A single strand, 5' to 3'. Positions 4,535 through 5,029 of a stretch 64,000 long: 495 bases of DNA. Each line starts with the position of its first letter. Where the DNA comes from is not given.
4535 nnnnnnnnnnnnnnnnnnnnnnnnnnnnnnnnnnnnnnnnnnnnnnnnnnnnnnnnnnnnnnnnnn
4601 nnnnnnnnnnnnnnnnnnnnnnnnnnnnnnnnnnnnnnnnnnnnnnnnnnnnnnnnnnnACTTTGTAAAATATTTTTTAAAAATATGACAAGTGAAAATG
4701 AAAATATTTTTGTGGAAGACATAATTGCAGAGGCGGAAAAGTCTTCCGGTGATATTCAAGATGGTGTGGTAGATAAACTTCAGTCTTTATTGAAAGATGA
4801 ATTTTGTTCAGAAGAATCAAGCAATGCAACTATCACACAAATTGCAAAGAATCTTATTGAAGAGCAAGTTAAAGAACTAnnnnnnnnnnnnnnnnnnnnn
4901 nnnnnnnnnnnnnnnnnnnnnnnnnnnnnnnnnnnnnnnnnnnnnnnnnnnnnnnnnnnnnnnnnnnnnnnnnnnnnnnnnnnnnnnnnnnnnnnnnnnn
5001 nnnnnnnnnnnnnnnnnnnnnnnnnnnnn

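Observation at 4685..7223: Rad50/RloC-like ABC ATPase with CxxC hook-like coiled coil and C-terminal zinc-ribbon domain, preceded by a small acidic ORF: candidate defense module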

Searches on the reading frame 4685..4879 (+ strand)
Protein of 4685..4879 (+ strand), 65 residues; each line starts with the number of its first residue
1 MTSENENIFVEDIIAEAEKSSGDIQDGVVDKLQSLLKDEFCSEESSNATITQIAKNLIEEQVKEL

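Call 6: search_protein_families(library=pfam, proteins=[window:4685-4879:+], max_evalue=1)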
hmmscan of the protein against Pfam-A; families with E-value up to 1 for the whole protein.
window:4685-4879:+ (65 aa): 1 family
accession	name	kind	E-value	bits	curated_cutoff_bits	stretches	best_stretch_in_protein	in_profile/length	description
PF21100.3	MCM_C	-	0.17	12.2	27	1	10-38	21-49/64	MCM protein C-terminal winged helix-turn-helix domain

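Call 7: search_protein_families(library=padloc, proteins=[window:4685-4879:+], max_evalue=1)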
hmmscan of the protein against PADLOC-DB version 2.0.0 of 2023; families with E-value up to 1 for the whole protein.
window:4685-4879:+ (65 aa): 0 families

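Call 8: search_protein_families(library=ncbifam, proteins=[window:4685-4879:+], max_evalue=1)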
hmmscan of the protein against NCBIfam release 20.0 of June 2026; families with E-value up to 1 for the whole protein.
window:4685-4879:+ (65 aa): 1 family
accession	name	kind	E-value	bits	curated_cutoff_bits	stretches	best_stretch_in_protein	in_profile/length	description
NF041456.1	surv_prot_CiaI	equivalog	0.0066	16.3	290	1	16-64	112-160/186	intracellular survival protein CiaI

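Call 95: find_homologous_proteins(query=A4, max_evalue=0.001)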
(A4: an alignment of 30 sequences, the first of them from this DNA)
Query A4 (30 sequences) (65 aa, profile of the alignment): 16 proteins with E <= 0.001 among 1058 candidates.
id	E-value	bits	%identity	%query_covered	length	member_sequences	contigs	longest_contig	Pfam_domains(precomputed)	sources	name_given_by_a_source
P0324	5.6e-14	70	-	-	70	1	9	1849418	-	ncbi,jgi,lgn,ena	jgi:hypothetical protein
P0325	3.4e-12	64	-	-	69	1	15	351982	-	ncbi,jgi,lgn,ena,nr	ncbi:MAG: hypothetical protein CTY28_12480 [Hyphomicrobium sp.]|jgi:hypothetical protein|nr:hypothet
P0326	1.1e-11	62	100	100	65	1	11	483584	-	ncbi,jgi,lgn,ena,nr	ncbi:MAG TPA: hypothetical protein DDY44_04845 [Candidatus Moranbacteria bacterium]|nr:hypothetical 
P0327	2.5e-11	61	100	100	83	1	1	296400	-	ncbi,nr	ncbi:MAG TPA: hypothetical protein DEA43_01145 [Candidatus Moranbacteria bacterium]|nr:hypothetical 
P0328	1.3e-9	56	-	-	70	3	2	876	-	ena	-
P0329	5.4e-9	54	-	-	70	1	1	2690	-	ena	-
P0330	6.0e-9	54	-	-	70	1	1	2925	-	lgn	-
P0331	3.1e-8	51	-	-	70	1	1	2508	-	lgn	-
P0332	9.8e-8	50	-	-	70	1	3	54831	-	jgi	jgi:hypothetical protein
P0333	2.7e-7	48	-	-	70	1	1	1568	-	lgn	-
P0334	8.6e-7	47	26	54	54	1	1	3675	-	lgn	-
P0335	1.5e-6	46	-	-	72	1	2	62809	-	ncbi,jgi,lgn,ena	ncbi:MAG TPA: hypothetical protein VGA85_01480 [Dehalococcoidales bacterium]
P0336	2.0e-6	46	-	-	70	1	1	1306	-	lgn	-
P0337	1.9e-5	42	-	-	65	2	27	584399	-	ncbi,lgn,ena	-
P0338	2.3e-5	42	-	-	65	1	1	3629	-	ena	-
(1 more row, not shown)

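Call 96: search_solved_structures(query=A4, max_evalue=10)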
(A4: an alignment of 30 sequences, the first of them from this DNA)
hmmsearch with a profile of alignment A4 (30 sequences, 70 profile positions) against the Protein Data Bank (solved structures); distinct sequences matched with E-value up to 10: 7.
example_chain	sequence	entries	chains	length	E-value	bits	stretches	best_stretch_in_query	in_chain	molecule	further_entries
5fl3_A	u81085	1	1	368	0.22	14.9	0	37-56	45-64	PILI RETRACTION PROTEIN PILT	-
9nzd_A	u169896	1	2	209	0.38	14.2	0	29-58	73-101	Endonuclease III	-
9nzc_A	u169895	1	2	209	0.38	14.2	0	29-58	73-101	Endonuclease III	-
36lx_A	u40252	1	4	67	0.66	13.4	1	5-30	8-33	MB03-ds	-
2xxl_A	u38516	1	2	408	0.83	13.1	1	8-39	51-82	GRAM-POSITIVE SPECIFIC SERINE PROTEASE, ISOFORM B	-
5cwc_A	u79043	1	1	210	3.2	11.2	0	7-38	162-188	Designed helical repeat protein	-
8gad_A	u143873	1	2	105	3.5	11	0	48-67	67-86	PD-L1 binder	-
